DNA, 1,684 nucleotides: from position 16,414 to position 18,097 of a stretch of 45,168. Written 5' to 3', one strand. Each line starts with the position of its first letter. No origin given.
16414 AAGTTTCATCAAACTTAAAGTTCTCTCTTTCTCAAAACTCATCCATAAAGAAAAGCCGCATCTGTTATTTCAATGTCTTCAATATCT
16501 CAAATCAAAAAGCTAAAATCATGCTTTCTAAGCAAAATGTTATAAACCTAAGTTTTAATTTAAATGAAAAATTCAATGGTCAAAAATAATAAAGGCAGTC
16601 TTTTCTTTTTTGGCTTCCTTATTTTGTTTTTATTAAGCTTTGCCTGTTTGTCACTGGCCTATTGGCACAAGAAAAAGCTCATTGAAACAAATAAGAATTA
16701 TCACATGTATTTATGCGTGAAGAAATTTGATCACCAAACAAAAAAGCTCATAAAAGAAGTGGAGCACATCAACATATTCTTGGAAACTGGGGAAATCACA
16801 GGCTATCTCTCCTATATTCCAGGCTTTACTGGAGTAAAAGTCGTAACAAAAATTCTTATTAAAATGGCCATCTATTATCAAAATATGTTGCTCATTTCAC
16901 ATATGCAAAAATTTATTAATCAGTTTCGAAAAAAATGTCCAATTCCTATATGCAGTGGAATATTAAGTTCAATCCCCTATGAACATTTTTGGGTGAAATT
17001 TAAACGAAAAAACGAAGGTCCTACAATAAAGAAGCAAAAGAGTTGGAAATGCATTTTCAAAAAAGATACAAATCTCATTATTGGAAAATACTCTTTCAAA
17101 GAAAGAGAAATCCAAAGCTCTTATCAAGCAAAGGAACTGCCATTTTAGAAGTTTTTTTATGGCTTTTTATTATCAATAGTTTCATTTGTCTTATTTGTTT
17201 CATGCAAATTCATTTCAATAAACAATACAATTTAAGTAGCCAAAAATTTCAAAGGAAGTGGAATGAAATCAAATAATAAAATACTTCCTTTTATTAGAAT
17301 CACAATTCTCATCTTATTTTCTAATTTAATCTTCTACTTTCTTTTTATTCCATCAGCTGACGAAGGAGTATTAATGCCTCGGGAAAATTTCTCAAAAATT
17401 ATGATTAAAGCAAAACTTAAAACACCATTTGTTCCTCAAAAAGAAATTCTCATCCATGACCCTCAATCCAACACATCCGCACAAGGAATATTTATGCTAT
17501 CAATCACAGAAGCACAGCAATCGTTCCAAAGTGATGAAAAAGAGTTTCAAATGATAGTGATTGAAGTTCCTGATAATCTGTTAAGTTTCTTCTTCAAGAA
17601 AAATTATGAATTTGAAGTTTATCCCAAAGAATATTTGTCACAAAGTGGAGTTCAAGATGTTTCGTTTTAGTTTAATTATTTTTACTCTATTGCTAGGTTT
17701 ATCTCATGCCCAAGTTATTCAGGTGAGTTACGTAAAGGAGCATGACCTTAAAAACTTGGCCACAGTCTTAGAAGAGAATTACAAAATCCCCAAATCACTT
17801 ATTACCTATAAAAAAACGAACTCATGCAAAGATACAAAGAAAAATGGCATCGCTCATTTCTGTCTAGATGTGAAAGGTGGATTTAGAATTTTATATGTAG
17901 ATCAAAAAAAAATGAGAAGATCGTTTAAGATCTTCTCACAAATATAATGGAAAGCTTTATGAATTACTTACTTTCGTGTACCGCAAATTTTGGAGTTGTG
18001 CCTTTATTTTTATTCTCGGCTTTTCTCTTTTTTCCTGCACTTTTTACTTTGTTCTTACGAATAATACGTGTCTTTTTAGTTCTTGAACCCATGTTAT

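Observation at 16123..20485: Reduced, atypical Flp/Tad-like pilus locus lacking most canonical accessory genes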

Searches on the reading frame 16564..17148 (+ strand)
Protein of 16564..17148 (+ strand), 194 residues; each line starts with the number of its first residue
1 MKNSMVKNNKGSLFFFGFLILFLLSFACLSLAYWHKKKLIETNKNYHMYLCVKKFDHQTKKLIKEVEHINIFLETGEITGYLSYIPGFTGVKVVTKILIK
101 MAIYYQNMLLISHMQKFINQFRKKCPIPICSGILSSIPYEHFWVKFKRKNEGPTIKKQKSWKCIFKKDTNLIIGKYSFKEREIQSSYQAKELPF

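Call 3: search_protein_families(library=pfam, proteins=[window:16564-17148:+], max_evalue=1)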
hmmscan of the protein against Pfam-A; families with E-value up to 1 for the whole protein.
window:16564-17148:+ (194 aa): 1 family
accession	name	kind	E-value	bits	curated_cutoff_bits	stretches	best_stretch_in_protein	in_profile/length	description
PF07379.16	DUF1494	-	0.21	11.9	24.3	1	21-75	13-67/179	Protein of unknown function (DUF1494)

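Call 4: search_protein_families(library=ncbifam, proteins=[window:16564-17148:+], max_evalue=1)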
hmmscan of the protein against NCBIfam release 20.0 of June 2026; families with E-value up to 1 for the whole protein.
window:16564-17148:+ (194 aa): 0 families

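Call 36: search_protein_families(library=pfam, alignment_id=A8, max_evalue=5)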
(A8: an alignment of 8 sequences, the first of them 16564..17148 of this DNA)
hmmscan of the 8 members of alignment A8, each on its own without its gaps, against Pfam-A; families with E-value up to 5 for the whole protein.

A. member 1, window:16564-17148:+ (194 aa): 1 family
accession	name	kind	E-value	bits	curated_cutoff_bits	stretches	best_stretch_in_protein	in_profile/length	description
PF07379.16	DUF1494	-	0.21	11.9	24.3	1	21-75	13-67/179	Protein of unknown function (DUF1494)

B. families by the number of members that match (of 8 scanned): 8 families
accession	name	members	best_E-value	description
PF23321.1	R1_ABCA1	1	0.0027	ABCA1-like, C-terminal R1 regulatory domain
PF18220.6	BspA_v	1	0.022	Adhesin BspA variable domain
PF00746.26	Gram_pos_anchor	1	0.069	LPXTG cell wall anchor motif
PF10897.14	DUF2713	1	0.091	Protein of unknown function (DUF2713)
PF10960.13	Holin_BhlA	1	0.092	BhlA holin family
PF07178.16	TraL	1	0.11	TraL protein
PF08936.15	CsoSCA_C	1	0.19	Carboxysome Shell Carbonic Anhydrase, C-terminal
PF07379.16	DUF1494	1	0.21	Protein of unknown function (DUF1494)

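Call 45: find_homologous_proteins(query=A8, max_evalue=0.001)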
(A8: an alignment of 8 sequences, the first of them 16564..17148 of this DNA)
Query A8 (8 sequences) (194 aa, profile of the alignment): 7 proteins with E <= 0.001 among 5303 candidates.
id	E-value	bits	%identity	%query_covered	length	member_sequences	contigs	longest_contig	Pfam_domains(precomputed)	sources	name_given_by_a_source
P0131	7.9e-67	243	24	67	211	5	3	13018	-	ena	-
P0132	4.9e-64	234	27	47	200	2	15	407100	-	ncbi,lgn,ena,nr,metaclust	ncbi:MAG: hypothetical protein A2381_02710 [Bdellovibrionales bacterium RIFOXYB1_FULL_37_110]|nr:MAG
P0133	4.8e-58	214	100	98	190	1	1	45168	-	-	-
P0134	5.1e-55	205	24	82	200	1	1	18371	-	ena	-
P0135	2.2e-54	202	23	82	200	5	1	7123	-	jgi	-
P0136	1.7e-49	187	24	82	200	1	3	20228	-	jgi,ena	-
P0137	1.0e-29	122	40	10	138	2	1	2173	-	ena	-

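Call 86: predict_structure(alignment_id=A13)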
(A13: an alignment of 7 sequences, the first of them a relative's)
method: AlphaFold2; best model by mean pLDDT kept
length: 190 residues; sequences in the alignment: 7
mean_pLDDT: 52.6   pTM: 0.37
mean pLDDT of the five models: 52.6, 51.6, 51.4, 48.0, 47.2
residues with pLDDT >= 90: 14; 70-90: 17; 50-70: 78; < 50: 81
segments of 3 or more residues with pLDDT < 50: 74-82, 122-190
pLDDT, mean of each block of 10 residues (from residue 1): 61 91 92 73 65 68 63 49 53 64 64 61 40 31 27 25 23 25 26
secondary structure, 60 per line:
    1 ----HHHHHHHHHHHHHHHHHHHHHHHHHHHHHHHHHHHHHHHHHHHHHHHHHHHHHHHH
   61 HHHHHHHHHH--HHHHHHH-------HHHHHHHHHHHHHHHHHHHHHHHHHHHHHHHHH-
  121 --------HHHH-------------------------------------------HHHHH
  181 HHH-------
elements in order: H5-70 H73-79 H87-119 H129-132 H176-183

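Call 92: search_solved_structures(query=A8, max_evalue=10)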
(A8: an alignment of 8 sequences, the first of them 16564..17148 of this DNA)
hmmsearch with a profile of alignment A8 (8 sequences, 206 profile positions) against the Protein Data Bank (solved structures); distinct sequences matched with E-value up to 10: 1.
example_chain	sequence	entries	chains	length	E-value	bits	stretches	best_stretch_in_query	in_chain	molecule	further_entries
8c29_M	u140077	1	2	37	2.4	11.2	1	10-34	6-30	Photosystem II reaction center protein M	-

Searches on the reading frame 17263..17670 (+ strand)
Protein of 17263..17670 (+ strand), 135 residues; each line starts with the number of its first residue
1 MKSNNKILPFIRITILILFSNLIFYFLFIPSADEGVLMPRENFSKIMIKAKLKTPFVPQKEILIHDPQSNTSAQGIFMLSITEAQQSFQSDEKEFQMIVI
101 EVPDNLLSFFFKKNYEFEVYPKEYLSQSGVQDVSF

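Call 3: search_protein_families(library=pfam, proteins=[window:17263-17670:+], max_evalue=1)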
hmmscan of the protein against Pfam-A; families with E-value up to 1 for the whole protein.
window:17263-17670:+ (135 aa): 0 families

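Call 4: search_protein_families(library=ncbifam, proteins=[window:17263-17670:+], max_evalue=1)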
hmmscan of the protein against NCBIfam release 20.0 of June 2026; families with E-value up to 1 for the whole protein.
window:17263-17670:+ (135 aa): 0 families

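Call 37: search_protein_families(library=pfam, alignment_id=A9, max_evalue=5)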
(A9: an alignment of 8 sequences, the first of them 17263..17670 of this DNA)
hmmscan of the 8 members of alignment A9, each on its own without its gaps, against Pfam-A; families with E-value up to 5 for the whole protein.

A. member 1, window:17263-17670:+ (135 aa): 0 families

B. families by the number of members that match (of 8 scanned): 4 families
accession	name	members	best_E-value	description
PF08762.16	CRPV_capsid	1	0.039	CRPV capsid protein like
PF04705.17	TSNR_N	1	0.11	Thiostrepton-resistance methylase, N terminus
PF01812.26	5-FTHF_cyc-lig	1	0.16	5-formyltetrahydrofolate cyclo-ligase family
PF06480.20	FtsH_ext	1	3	FtsH Extracellular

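Call 42: find_homologous_proteins(query=A9, max_evalue=0.001)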
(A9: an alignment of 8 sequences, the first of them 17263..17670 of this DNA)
Query A9 (8 sequences) (135 aa, profile of the alignment): 10 proteins with E <= 0.001 among 1918 candidates.
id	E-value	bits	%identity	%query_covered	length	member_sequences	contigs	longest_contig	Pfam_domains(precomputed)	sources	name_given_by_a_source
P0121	2.2e-46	175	33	19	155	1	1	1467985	-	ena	-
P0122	1.4e-40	157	24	13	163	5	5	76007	-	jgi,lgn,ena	-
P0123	2.0e-38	150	24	13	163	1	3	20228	-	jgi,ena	-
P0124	1.1e-36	144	26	26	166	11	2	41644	-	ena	-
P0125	2.7e-32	130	100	100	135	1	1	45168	-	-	-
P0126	5.5e-28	116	-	-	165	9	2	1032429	-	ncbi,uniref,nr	ncbi:hypothetical protein DAY19_06700 [Halobacteriovorax vibrionivorans]|uniref:POTRA domain-contain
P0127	6.1e-28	116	-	-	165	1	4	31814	-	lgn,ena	-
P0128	2.2e-26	110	36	16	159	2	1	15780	-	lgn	-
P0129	1.1e-24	105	-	-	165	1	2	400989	-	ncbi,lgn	-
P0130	7.7e-7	47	-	-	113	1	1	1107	-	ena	-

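Call 60: predict_structure(alignment_id=A12)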
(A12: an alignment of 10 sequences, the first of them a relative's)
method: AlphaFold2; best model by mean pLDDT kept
length: 135 residues; sequences in the alignment: 10
mean_pLDDT: 73.2   pTM: 0.50
mean pLDDT of the five models: 73.2, 72.7, 71.4, 69.3, 59.0
residues with pLDDT >= 90: 9; 70-90: 77; 50-70: 32; < 50: 17
segments of 3 or more residues with pLDDT < 50: 36-39, 84-87, 132-135
pLDDT, mean of each block of 10 residues (from residue 1): 60 89 83 52 83 80 85 84 51 73 82 77 67 46
secondary structure, 60 per line:
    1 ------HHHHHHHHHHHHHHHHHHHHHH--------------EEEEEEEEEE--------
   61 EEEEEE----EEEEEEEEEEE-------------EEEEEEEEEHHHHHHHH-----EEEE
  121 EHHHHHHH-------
elements in order: H7-28 E43-52 E61-66 E71-81 E95-103 H104-111 E117-121 H122-128

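Call 64: fold_search(model_id=the predicted structure, library=pdb)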
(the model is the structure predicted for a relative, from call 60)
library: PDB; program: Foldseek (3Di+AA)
matches with E <= 10: 570; with E <= 0.001: 0
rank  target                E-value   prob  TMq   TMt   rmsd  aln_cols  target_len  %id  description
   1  9gzr_B                6.7e-02  0.91  0.35  0.24   9.9       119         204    8  Tad pilus alignment complex protein RcpC (released 2025-05-21)
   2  4l0j                  1.6e-01  0.10  0.14  0.11  10.1        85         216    8  Structure of a translocation signal domain mediating conjugative transfer by type IV secretion systems (released 2013-06-19)
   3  9gzr_A                2.0e-01  0.85  0.39  0.29   8.9       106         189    9  Tad pilus alignment complex protein RcpC (released 2025-05-21)
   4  4kks                  2.4e-01  0.54  0.28  0.16   5.4        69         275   12  Crystal Structure of BesA (C2 form) (released 2013-07-10)
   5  7dqd_D                2.5e-01  0.44  0.23  0.08   4.6        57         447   12  Crystal structure of the AMP-PNP-bound mutant A(S23C)3B(N64C)3 complex from enterococcus hirae V-ATPase (released 2021-12-29)
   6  9f0x_H                3.2e-01  0.07  0.14  0.09  10.1        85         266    8  CryoEM structure of the F plasmid relaxosome in its pre-initiation state, derived from the ds-27_+143-R Locally-refine (released 2025-06-04)
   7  9f10_H                3.4e-01  0.14  0.17  0.05  10.4        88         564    9  CryoEM structure of the F plasmid relaxosome with TraI in its TE mode, without accessory protein TraM. Derived from th (released 2025-06-04)
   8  3lnn_A                4.5e-01  0.33  0.24  0.12   5.7        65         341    8  Crystal structure of ZneB from Cupriavidus metallidurans (released 2010-06-30)
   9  7une_O                4.5e-01  0.18  0.21  0.08   5.5        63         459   11  The V1 region of bovine V-ATPase in complex with human mEAK7 (focused refinement) (released 2022-06-15)
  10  9f12_H                4.5e-01  0.13  0.18  0.05  10.3        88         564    8  CryoEM structure of the F plasmid relaxosome with oriT DNA ss-27_-3ds-2_+143 and TraI its TE mode, derived from ss-27_ (released 2025-06-04)
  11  4kku_C                4.8e-01  0.35  0.26  0.16   5.5        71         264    8  Structure of BesA (Selenomethinone derivative - P212121) (released 2013-07-10)
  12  9f0y_H                4.8e-01  0.13  0.18  0.05  10.3        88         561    8  CryoEM structure of the F plasmid relaxosome with TraI in its TE mode, derived from the ss-27_+8ds+9_+143-R Locally-re (released 2025-06-04)
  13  4kkt_C                5.8e-01  0.33  0.25  0.15   5.7        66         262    9  Crystal Structure of BesA (P21 form) (released 2013-07-10)
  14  4kkt_D                6.1e-01  0.33  0.25  0.15   5.7        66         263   11  Crystal Structure of BesA (P21 form) (released 2013-07-10)
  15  5ze9_F                6.1e-01  0.25  0.23  0.08   5.7        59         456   12  Crystal structure of AMP-PNP bound mutant A3B3 complex from Enterococcus hirae V-ATPase (released 2019-02-06)
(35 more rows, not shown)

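Call 91: search_solved_structures(query=A9, max_evalue=10)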
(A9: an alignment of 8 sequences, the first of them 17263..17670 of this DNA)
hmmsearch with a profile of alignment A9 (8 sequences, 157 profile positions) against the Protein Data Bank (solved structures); distinct sequences matched with E-value up to 10: 1.
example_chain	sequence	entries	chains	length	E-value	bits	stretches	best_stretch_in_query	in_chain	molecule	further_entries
1whr_A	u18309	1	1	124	0.095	15.7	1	100-143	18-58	Hypothetical KIAA1002 protein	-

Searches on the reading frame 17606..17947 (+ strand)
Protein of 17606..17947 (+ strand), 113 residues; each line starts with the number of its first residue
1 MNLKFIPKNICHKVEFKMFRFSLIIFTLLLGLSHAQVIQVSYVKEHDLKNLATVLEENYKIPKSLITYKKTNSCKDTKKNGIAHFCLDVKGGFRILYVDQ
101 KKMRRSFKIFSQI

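Call 3: search_protein_families(library=pfam, proteins=[window:17606-17947:+], max_evalue=1)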
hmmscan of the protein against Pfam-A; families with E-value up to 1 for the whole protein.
window:17606-17947:+ (113 aa): 2 families
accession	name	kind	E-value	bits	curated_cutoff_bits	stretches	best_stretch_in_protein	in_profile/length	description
PF21056.3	ZSWIM1-3_RNaseH-like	-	0.0013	19.1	27.2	1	76-111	5-40/128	Zinc finger SWIM domain-containing protein 1/3, RNaseH-like domain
PF02758.22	PYRIN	-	0.091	13.4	22.9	1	13-60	11-54/76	PAAD/DAPIN/Pyrin domain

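Call 4: search_protein_families(library=ncbifam, proteins=[window:17606-17947:+], max_evalue=1)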
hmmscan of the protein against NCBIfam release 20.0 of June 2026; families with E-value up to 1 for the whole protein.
window:17606-17947:+ (113 aa): 0 families

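Call 38: search_protein_families(library=pfam, alignment_id=A10, max_evalue=5)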
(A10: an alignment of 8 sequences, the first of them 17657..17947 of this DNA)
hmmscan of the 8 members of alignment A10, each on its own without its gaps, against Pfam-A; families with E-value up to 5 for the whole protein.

A. member 1, window:17657-17947:+ (96 aa): 1 family
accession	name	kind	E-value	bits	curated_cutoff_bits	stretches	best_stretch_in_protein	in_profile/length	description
PF21056.3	ZSWIM1-3_RNaseH-like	-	0.0021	18.4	27.2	1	59-94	5-40/128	Zinc finger SWIM domain-containing protein 1/3, RNaseH-like domain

B. families by the number of members that match (of 8 scanned): 5 families
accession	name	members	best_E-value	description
PF21056.3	ZSWIM1-3_RNaseH-like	1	0.0021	Zinc finger SWIM domain-containing protein 1/3, RNaseH-like domain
PF03922.20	OmpW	1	0.071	OmpW family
PF09308.16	LuxQ-periplasm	1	0.097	LuxQ, periplasmic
PF20483.3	Flavi_NS5_thumb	1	0.14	Flavivirus RNA-directed RNA polymerase, thumb domain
PF14205.11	Cys_rich_KTR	1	0.14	Cysteine-rich KTR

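Call 93: search_solved_structures(query=A10, max_evalue=10)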
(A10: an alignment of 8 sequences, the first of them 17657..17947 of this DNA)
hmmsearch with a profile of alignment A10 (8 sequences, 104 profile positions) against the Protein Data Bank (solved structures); distinct sequences matched with E-value up to 10: 8.
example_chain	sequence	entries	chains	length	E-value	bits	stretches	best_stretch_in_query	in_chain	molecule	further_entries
4yk3_A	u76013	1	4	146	0.078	16.2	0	45-88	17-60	BepE protein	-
3drn_A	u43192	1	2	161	0.43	13.8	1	16-58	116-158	Peroxiredoxin, bacterioferritin comigratory protein homolog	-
5m6j_A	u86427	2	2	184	0.98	12.7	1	43-79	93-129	Nitrophorin-7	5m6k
4xmc_A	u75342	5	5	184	0.98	12.7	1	43-79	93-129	Nitrophorin-7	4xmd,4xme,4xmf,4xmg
4xmh_A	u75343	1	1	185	0.99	12.6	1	43-79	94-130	Nitrophorin-7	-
9lp4_A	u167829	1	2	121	2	11.7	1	29-76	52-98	Zinc finger MYND domain-containing protein 11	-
9vc7_A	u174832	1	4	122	2.1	11.6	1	30-76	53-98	Zinc finger MYND domain-containing protein 11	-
5hda_A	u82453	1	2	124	2.6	11.3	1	30-76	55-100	Zinc finger MYND domain-containing protein 11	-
